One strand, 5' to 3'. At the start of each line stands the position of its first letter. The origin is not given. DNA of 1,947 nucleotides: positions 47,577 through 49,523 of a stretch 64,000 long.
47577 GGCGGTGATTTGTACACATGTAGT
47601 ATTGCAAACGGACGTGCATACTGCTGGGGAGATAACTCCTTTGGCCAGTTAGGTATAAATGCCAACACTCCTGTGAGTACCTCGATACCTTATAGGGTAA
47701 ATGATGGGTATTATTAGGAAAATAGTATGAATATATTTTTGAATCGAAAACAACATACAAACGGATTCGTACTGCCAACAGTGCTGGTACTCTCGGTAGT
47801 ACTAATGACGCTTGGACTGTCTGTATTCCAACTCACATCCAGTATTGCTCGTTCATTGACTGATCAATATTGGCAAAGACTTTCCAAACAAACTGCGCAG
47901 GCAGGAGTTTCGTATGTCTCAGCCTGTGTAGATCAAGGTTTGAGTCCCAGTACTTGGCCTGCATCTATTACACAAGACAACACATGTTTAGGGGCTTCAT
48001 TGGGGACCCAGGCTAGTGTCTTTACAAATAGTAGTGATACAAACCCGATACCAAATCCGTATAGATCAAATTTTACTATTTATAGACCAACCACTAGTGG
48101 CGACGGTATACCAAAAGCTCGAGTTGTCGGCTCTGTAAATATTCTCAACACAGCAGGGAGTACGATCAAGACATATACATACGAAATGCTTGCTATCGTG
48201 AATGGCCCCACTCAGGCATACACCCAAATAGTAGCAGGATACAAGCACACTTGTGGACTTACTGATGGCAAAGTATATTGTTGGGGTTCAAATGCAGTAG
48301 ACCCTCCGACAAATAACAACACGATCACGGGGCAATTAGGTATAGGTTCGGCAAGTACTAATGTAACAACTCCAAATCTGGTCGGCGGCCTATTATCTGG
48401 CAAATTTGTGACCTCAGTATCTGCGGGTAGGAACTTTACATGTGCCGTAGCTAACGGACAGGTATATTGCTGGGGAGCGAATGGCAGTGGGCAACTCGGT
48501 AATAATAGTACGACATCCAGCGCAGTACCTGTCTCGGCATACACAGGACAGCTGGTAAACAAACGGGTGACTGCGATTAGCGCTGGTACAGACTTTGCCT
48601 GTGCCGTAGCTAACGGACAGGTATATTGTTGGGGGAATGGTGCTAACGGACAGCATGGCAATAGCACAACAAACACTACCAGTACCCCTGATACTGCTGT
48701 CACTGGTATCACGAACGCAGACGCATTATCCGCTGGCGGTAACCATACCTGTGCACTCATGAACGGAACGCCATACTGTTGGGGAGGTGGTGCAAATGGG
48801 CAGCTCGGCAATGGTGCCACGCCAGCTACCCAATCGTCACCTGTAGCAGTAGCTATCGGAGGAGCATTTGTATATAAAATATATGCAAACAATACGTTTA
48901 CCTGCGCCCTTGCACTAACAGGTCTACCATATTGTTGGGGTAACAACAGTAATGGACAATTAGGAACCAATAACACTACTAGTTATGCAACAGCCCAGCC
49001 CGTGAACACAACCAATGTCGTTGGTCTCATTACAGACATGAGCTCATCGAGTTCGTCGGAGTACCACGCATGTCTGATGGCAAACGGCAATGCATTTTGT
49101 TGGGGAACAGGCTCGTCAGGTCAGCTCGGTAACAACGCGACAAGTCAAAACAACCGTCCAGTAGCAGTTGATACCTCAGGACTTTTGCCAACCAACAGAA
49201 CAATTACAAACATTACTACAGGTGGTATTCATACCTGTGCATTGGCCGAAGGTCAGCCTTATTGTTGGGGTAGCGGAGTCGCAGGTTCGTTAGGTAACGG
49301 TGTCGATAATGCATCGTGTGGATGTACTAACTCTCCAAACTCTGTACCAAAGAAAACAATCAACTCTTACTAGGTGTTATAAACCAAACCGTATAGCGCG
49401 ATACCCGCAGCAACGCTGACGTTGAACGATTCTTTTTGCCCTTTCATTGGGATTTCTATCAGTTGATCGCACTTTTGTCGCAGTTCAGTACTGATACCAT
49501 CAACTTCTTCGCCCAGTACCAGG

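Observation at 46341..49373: Tandem seven-bladed RCC1 propellers, one fused to a PilX-like minor-pilin N-terminus, near the pilus ATPase gene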

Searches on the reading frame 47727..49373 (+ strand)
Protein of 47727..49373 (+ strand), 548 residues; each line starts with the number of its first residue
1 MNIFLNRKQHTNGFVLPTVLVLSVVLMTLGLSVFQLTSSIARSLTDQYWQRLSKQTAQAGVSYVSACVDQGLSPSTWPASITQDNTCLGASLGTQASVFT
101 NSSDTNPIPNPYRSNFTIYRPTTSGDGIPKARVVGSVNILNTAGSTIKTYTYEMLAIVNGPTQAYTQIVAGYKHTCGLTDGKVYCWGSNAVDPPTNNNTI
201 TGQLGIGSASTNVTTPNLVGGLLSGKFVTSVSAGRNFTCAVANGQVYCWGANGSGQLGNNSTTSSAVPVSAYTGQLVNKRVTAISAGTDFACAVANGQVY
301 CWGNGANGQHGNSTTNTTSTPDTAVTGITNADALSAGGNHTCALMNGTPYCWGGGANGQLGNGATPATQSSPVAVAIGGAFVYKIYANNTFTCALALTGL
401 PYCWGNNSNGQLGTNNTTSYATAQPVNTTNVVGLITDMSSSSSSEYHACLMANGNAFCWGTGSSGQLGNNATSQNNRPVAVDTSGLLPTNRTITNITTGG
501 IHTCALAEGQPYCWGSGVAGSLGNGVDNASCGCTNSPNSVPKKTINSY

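Call 3: search_protein_families(library=pfam, proteins=[window:47727-49373:+], max_evalue=0.1)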
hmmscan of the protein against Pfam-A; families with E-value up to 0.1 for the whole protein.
window:47727-49373:+ (548 aa): 5 families
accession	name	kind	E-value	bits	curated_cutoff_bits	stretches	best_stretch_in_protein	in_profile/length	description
PF25390.1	WD40_RLD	-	5.6e-68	230.3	150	2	201-529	10-337/363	RCC1-like domain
PF00415.24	RCC1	-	6.5e-46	155.1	21.7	6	243-294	1-50/50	Regulator of chromosome condensation (RCC1) repeat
PF13540.12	RCC1_2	-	2e-32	110.6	22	5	166-189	2-26/30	Regulator of chromosome condensation (RCC1) repeat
PF25384.1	Alsin_RLD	-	3.8e-05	23.6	100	0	226-277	275-327/405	Alsin RCC1-like domain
PF04155.23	Ground-like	-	0.039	15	35.4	0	261-301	21-61/73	Ground-like domain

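Call 4: search_protein_families(library=ncbifam, proteins=[window:47727-49373:+], max_evalue=0.1)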
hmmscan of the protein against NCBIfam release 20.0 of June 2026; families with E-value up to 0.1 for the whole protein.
window:47727-49373:+ (548 aa): 0 families

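Call 17: find_homologous_proteins(query=window:47727-49370:+, max_evalue=0.00001)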
Query window:47727-49370:+ (548 aa): 5619 proteins with E <= 0.00001 among 8000 candidates; the best 120 are listed.
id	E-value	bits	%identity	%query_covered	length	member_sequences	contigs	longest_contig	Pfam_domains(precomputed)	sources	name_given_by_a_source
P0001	0.0e+0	1214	100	100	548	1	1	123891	PF00415.25,PF13540.13,PF25384.2,PF25390.2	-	-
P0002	0.0e+0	1038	85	100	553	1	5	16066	PF00415.25,PF13540.13,PF25384.2,PF25390.2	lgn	-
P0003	1.4e-277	940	77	100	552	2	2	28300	PF00415.25,PF13540.13,PF25384.2,PF25390.2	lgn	-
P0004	1.5e-272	923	76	100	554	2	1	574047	PF00415.25,PF13540.13,PF25384.2,PF25390.2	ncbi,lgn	-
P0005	1.3e-265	900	75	100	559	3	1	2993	PF00415.25,PF13540.13,PF25390.2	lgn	-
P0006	8.9e-250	848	70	100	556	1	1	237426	PF00415.25,PF13540.13,PF25390.2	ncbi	-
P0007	6.7e-229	779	57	100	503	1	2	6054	PF00415.25,PF13540.13,PF25390.2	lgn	-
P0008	1.8e-211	722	62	100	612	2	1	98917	PF00415.25,PF13540.13,PF25384.2,PF25390.2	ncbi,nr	ncbi:MAG: hypothetical protein Q7T74_04680 [Candidatus Saccharibacteria bacterium]|nr:hypothetical p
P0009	1.5e-171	590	44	66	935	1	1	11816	PF00415.25,PF13540.13,PF25384.2,PF25390.2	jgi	jgi:alpha-tubulin suppressor-like RCC1 family protein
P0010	1.2e-164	567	38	66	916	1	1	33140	PF01248.32,PF07963.18,PF00415.25,PF13540.13,PF25384.2,PF25390.2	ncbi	-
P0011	1.8e-164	567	45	64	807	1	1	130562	PF00415.25,PF13540.13,PF25384.2,PF25390.2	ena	-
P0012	7.1e-162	558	41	72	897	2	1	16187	PF00415.25,PF13540.13,PF25384.2,PF25390.2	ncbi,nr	ncbi:MAG TPA: RCC1 repeat-containing protein [Candidatus Bathyarchaeia archaeon]|nr:RCC1 repeat-cont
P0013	3.3e-160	553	38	73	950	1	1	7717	PF00415.25,PF13540.13,PF25384.2,PF00041.28,PF25390.2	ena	-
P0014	2.5e-159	550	38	71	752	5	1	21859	PF00415.25,PF13540.13,PF25384.2,PF25390.2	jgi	jgi:alpha-tubulin suppressor-like RCC1 family protein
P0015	3.6e-156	539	34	94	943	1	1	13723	PF00415.25,PF13540.13,PF25384.2,PF25390.2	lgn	-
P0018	3.0e-154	533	36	94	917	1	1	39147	PF00415.25,PF13540.13,PF25384.2,PF25390.2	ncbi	-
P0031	2.3e-147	510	40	64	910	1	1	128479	PF07963.18,PF00415.25,PF13540.13,PF25384.2,PF25390.2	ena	-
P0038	3.4e-146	506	39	66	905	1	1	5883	PF07963.18,PF00415.25,PF13540.13,PF25384.2,PF25390.2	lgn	-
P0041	1.8e-145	504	49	100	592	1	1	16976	PF00415.25,PF13540.13,PF25384.2,PF25390.2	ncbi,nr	ncbi:hypothetical protein HY004_00675 [Candidatus Saccharibacteria bacterium]|nr:hypothetical protei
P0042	1.1e-143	498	45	100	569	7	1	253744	PF00415.25,PF13540.13,PF25384.2,PF25390.2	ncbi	-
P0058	1.1e-133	465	41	64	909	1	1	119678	PF07963.18,PF00415.25,PF13540.13,PF25384.2,PF25390.2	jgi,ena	-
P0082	3.2e-127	444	40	66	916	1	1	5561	PF07963.18,PF00415.25,PF13540.13,PF25384.2,PF25390.2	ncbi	-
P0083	3.3e-127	444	43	64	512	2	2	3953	PF07963.18,PF00415.25,PF13540.13,PF25384.2,PF25390.2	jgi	-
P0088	4.5e-125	437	41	66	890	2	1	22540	PF07963.18,PF00415.25,PF13540.13,PF25384.2,PF25390.2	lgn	-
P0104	2.8e-121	424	35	95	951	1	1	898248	PF00415.25,PF13540.13,PF25384.2,PF25390.2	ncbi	ncbi:MAG TPA: hypothetical protein VGE34_01010 [Candidatus Saccharimonadales bacterium]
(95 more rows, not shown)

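Call 19: predict_structure(protein=window:47727-49370:+)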
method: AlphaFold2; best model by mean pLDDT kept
length: 548 residues; sequences in the alignment: 1
mean_pLDDT: 36.8   pTM: 0.27
mean pLDDT of the five models: 36.8, 34.5, 31.7, 31.6, 26.9
residues with pLDDT >= 90: 0; 70-90: 4; 50-70: 39; < 50: 505
segments of 3 or more residues with pLDDT < 50: 1-11, 34-64, 66-114, 116-127, 136-140, 148-153, 159-291, 293-300, 303-499, 501-513, 515-548
pLDDT, mean of each block of 10 residues (from residue 1): 38 54 68 46 40 45 48 42 37 30 33 45 49 51 50 49 34 34 36 30 24 25 28 39 41 29 25 35 41 47 37 24 32 34 41 34 24 30 34 38 37 24 30 35 39 39 30 24 31 40 43 40 29 30 29
secondary structure, 60 per line:
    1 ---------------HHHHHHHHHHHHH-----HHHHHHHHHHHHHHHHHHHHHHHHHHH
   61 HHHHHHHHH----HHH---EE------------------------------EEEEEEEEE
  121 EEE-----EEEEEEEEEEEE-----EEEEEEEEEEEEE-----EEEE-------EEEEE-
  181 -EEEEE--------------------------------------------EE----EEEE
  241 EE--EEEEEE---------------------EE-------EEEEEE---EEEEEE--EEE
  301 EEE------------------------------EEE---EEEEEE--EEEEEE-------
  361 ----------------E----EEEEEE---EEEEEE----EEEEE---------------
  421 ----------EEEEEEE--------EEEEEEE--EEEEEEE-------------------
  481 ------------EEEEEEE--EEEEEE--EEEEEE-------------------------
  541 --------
elements in order: H16-28 H34-69 E112-123 E129-140 E146-158 E164-167 E175-179 E182-186 E237-242 E245-250 E281-286 E290-295 E298-303 E334-336 E340-345 E348-353 E382-387 E391-396 E401-405 E431-437 E446-452 E455-461 E493-499 E502-507 E510-515

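Call 34: find_encoding_contigs(protein=P0004, flank=10000, max_places=2)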
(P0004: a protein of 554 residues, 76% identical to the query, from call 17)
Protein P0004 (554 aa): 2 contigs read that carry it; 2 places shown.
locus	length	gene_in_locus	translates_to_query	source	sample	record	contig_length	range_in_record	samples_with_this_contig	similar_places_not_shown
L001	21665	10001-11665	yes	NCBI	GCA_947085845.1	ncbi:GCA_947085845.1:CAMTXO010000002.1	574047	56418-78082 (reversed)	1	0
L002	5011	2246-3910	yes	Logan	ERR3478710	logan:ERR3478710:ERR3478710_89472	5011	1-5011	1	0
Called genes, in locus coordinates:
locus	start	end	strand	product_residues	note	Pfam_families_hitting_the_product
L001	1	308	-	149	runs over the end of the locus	-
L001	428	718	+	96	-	PF02686:GatC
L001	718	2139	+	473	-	PF01425:Amidase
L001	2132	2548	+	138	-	-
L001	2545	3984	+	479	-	PF02934:GatB_N, PF02637:GatB_Yqey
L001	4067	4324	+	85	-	-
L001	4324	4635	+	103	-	-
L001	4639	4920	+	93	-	PF18910:DUF5665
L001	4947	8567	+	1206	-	PF02811:PHP, PF07733:DNA_pol3_alpha, PF17657:DNA_pol3_finger, PF14579:HHH_6, PF01336:tRNA_anti-codon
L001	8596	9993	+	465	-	PF25390:WD40_RLD, PF25384:Alsin_RLD (faint), PF00415:RCC1, PF25390:WD40_RLD, PF13540:RCC1_2 (weak), PF00415:RCC1, PF13540:RCC1_2 (weak), PF00415:RCC1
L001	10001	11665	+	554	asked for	PF13540:RCC1_2, PF25384:Alsin_RLD (faint), PF25390:WD40_RLD, PF13540:RCC1_2 (weak), PF00415:RCC1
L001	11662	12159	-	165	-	PF00588:SpoU_methylase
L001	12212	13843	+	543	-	PF00437:T2SSE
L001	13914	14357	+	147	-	-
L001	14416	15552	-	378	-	PF00390:malic, PF03949:Malic_M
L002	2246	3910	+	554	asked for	PF13540:RCC1_2, PF25384:Alsin_RLD (faint), PF25390:WD40_RLD, PF13540:RCC1_2 (weak), PF00415:RCC1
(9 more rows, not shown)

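Call 36: find_encoding_contigs(protein=P0042, flank=10000, max_places=1)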
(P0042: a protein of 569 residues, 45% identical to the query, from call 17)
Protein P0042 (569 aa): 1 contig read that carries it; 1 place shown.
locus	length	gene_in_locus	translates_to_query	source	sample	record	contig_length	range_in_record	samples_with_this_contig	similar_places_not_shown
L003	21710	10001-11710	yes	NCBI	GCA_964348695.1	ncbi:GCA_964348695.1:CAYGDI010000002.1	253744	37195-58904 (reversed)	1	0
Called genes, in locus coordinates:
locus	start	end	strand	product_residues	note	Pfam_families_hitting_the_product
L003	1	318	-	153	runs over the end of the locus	-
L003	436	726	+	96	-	PF02686:GatC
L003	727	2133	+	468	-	PF01425:Amidase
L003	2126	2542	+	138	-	-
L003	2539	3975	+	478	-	PF02934:GatB_N, PF02637:GatB_Yqey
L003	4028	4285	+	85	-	-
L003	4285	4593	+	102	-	-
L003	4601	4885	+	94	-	PF18910:DUF5665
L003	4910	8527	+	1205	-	PF02811:PHP, PF07733:DNA_pol3_alpha, PF17657:DNA_pol3_finger, PF14579:HHH_6, PF01336:tRNA_anti-codon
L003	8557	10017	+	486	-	PF25390:WD40_RLD, PF13540:RCC1_2 (weak), PF25384:Alsin_RLD (faint), PF00415:RCC1, PF13540:RCC1_2 (weak), PF25390:WD40_RLD, PF00415:RCC1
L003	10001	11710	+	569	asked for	PF25390:WD40_RLD, PF00415:RCC1 (weak), PF00415:RCC1, PF25390:WD40_RLD, PF00415:RCC1, PF13540:RCC1_2 (weak), PF00415:RCC1, PF00415:RCC1, +2 more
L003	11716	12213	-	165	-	PF00588:SpoU_methylase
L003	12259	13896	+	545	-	PF00437:T2SSE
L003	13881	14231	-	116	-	-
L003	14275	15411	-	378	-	PF00390:malic, PF03949:Malic_M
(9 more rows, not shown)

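Call 37: find_encoding_contigs(protein=P0041, flank=10000, max_places=1)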
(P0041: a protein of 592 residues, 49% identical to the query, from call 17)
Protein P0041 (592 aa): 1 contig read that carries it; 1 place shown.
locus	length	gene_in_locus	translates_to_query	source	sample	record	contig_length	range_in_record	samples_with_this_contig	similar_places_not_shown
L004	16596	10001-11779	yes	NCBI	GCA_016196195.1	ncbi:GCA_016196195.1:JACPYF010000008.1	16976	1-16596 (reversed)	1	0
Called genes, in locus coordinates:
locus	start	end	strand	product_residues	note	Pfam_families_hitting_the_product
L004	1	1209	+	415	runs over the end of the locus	PF01546:Peptidase_M20, PF07687:M20_dimer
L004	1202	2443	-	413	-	PF00155:Aminotran_1_2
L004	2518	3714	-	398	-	PF14790:THDPS_N, PF14789:THDPS_M, PF14602:Hexapep_2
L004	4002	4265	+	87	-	-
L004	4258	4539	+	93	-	-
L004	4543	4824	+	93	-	PF18910:DUF5665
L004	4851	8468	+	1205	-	PF02811:PHP, PF07733:DNA_pol3_alpha, PF17657:DNA_pol3_finger, PF14579:HHH_6, PF01336:tRNA_anti-codon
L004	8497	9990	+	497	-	PF25390:WD40_RLD, PF13540:RCC1_2 (faint), PF25384:Alsin_RLD (faint), PF00415:RCC1, PF25390:WD40_RLD, PF00415:RCC1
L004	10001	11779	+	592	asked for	PF13540:RCC1_2 (weak), PF25384:Alsin_RLD (faint), PF25390:WD40_RLD, PF13540:RCC1_2, PF00415:RCC1, PF25390:WD40_RLD, PF00415:RCC1, PF13540:RCC1_2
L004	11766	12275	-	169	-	PF00588:SpoU_methylase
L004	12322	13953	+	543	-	PF00437:T2SSE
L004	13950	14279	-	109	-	-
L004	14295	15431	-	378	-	PF00390:malic, PF03949:Malic_M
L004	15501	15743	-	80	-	-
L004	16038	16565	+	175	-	PF01245:Ribosomal_L19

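Call 51: find_encoding_contigs(protein=P0018, flank=8000, max_places=1)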
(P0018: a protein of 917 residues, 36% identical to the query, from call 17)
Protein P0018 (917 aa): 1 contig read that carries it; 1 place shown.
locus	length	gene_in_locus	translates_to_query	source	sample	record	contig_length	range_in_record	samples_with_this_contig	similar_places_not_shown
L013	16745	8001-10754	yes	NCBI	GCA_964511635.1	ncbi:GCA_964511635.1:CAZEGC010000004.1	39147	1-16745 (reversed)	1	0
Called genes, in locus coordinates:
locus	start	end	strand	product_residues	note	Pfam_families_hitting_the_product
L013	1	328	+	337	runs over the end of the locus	PF01820:Dala_Dala_lig_N, PF02222:ATP-grasp, PF02786:CPSase_L_D2 (weak), PF07478:Dala_Dala_lig_C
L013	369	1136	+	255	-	PF01145:Band_7, PF13421:Band_7_1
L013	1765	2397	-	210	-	PF01488:Shikimate_DH (faint), PF03807:F420_oxidored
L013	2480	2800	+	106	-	PF01638:HxlR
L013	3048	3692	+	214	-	-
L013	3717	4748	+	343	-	PF00092:VWA, PF13519:VWA_2, PF13768:VWA_3 (weak)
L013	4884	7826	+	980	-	PF25390:WD40_RLD, PF13540:RCC1_2, PF00415:RCC1, PF25390:WD40_RLD, PF00415:RCC1 (weak), PF25390:WD40_RLD, PF00415:RCC1, PF00415:RCC1, +4 more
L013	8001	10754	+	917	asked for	PF25390:WD40_RLD, PF00415:RCC1, PF00415:RCC1, PF25390:WD40_RLD, PF00415:RCC1, PF00415:RCC1, PF13540:RCC1_2, PF00415:RCC1, +5 more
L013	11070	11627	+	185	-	PF04011:LemA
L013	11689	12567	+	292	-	PF01435:Peptidase_M48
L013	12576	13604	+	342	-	-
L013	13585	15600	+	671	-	PF22745:Nlig-Ia, PF01653:DNA_ligase_aden, PF03120:OB_DNA_ligase, PF12826:HHH_2, PF14520:HHH_5 (weak), PF00633:HHH (faint), PF00533:BRCT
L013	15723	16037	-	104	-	PF00076:RRM_1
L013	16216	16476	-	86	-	PF26604:CBU_0592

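Call 52: find_encoding_contigs(protein=P0104, flank=8000, max_places=1)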
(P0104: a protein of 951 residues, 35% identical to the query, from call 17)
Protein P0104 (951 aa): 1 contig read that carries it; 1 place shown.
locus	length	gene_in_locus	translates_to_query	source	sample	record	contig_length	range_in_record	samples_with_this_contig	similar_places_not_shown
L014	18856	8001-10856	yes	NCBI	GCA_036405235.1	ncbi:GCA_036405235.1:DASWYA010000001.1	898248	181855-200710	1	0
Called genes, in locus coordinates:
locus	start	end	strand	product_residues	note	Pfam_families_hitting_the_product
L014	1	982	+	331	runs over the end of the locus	-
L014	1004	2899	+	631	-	PF00561:Abhydrolase_1, PF12146:Hydrolase_4 (faint), PF12697:Abhydrolase_6, PF06925:MGDG_synth, PF00534:Glycos_transf_1, PF04101:Glyco_tran_28_C, PF13692:Glyco_trans_1_4 (faint)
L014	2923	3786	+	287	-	PF00535:Glycos_transf_2, PF10111:Glyco_tranf_2_2, PF13506:Glyco_transf_21 (weak), PF13641:Glyco_tranf_2_3, PF13632:Glyco_trans_2_3 (weak)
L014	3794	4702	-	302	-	-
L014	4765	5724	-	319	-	-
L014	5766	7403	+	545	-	PF00005:ABC_tran, PF02463:SMC_N (faint), PF03193:RsgA_GTPase (faint), PF13555:AAA_29 (faint), PF01926:MMR_HSR1 (faint), PF00005:ABC_tran, PF13304:AAA_21 (weak)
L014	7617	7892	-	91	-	PF00462:Glutaredoxin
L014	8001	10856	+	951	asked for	PF25390:WD40_RLD, PF13540:RCC1_2, PF00415:RCC1, PF13540:RCC1_2, PF00415:RCC1, PF13540:RCC1_2, PF13540:RCC1_2, PF25390:WD40_RLD, +13 more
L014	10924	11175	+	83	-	PF09527:ATPase_gene1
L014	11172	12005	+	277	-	PF00119:ATP-synt_A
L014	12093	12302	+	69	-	PF00137:ATP-synt_C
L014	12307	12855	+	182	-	PF00430:ATP-synt_B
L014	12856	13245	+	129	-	PF00213:OSCP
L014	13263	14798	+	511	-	PF00006:ATP-synt_ab, PF00306:ATP-synt_ab_C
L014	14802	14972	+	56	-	-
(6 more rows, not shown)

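Call 71: find_encoding_contigs(protein=P0010, flank=7000, max_places=1)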
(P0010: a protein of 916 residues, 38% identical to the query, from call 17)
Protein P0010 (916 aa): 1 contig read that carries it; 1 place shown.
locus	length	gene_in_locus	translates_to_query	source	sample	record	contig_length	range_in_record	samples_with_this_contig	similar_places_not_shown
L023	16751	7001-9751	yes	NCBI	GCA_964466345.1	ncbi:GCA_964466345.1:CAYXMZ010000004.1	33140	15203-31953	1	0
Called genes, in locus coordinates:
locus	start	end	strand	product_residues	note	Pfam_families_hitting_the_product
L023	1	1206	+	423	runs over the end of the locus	PF06723:MreB_Mbl (faint), PF11104:PilM_2, PF06277:EutA (weak), PF14450:FtsA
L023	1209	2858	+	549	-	-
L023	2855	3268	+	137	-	PF03652:RuvX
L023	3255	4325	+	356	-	PF02618:YceG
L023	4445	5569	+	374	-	PF23473:LysM3_LYK4_5 (faint), PF01476:LysM, PF05257:CHAP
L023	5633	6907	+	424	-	PF01018:GTP1_OBG, PF01926:MMR_HSR1, PF02421:FeoB_N, PF09269:DUF1967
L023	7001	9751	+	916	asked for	PF25390:WD40_RLD, PF00415:RCC1, PF13540:RCC1_2, PF00415:RCC1, PF13540:RCC1_2, PF00415:RCC1, PF25390:WD40_RLD, PF13540:RCC1_2, +19 more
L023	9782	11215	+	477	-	PF00929:RNase_T, PF08411:ExoI_SH3, PF26016:ExoI_C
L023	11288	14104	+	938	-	PF00005:ABC_tran (faint), PF02463:SMC_N (faint), PF03193:RsgA_GTPase (faint), PF13191:AAA_16 (faint), PF13304:AAA_21 (faint), PF13401:AAA_22 (faint), PF17760:UvrA_inter, PF17755:UvrA_DNA-bind, +2 more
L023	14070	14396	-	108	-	PF01569:PAP2, PF14378:PAP2_3 (weak)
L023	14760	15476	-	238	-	PF09335:VTT_dom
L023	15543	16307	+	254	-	PF01386:Ribosomal_L25p, PF14693:Ribosomal_TL5_C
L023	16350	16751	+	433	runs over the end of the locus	-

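Call 72: find_encoding_contigs(protein=P0058, flank=7000, max_places=1)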
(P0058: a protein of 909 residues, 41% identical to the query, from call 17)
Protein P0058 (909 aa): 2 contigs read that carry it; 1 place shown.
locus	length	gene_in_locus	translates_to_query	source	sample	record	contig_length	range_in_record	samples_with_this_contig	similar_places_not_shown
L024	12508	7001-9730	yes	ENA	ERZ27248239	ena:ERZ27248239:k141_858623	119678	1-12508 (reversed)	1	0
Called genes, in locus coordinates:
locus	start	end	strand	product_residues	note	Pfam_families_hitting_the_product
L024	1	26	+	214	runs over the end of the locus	PF00834:Ribul_P_3_epim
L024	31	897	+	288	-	PF13292:DXP_synthase_N (faint), PF00456:Transketolase_N, PF00676:E1_dh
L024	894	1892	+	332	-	PF02779:Transket_pyr, PF02780:Transketolase_C, PF22613:Transketolase_C_1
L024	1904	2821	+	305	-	PF01116:F_bP_aldolase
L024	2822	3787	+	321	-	PF00294:PfkB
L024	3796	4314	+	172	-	-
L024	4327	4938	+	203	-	PF18306:LDcluster4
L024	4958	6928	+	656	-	PF00270:DEAD (weak), PF04851:ResIII, PF17757:UvrB_inter, PF27431:UvrB_3rd, PF00271:Helicase_C, PF12344:UvrB, PF02151:UVR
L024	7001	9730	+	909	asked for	PF25390:WD40_RLD, PF13540:RCC1_2, PF00415:RCC1, PF13540:RCC1_2, PF13540:RCC1_2, PF25390:WD40_RLD, PF00415:RCC1, PF13540:RCC1_2, +21 more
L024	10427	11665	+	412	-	PF00270:DEAD, PF04851:ResIII, PF06862:Utp25_C (faint), PF00271:Helicase_C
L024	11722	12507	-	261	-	?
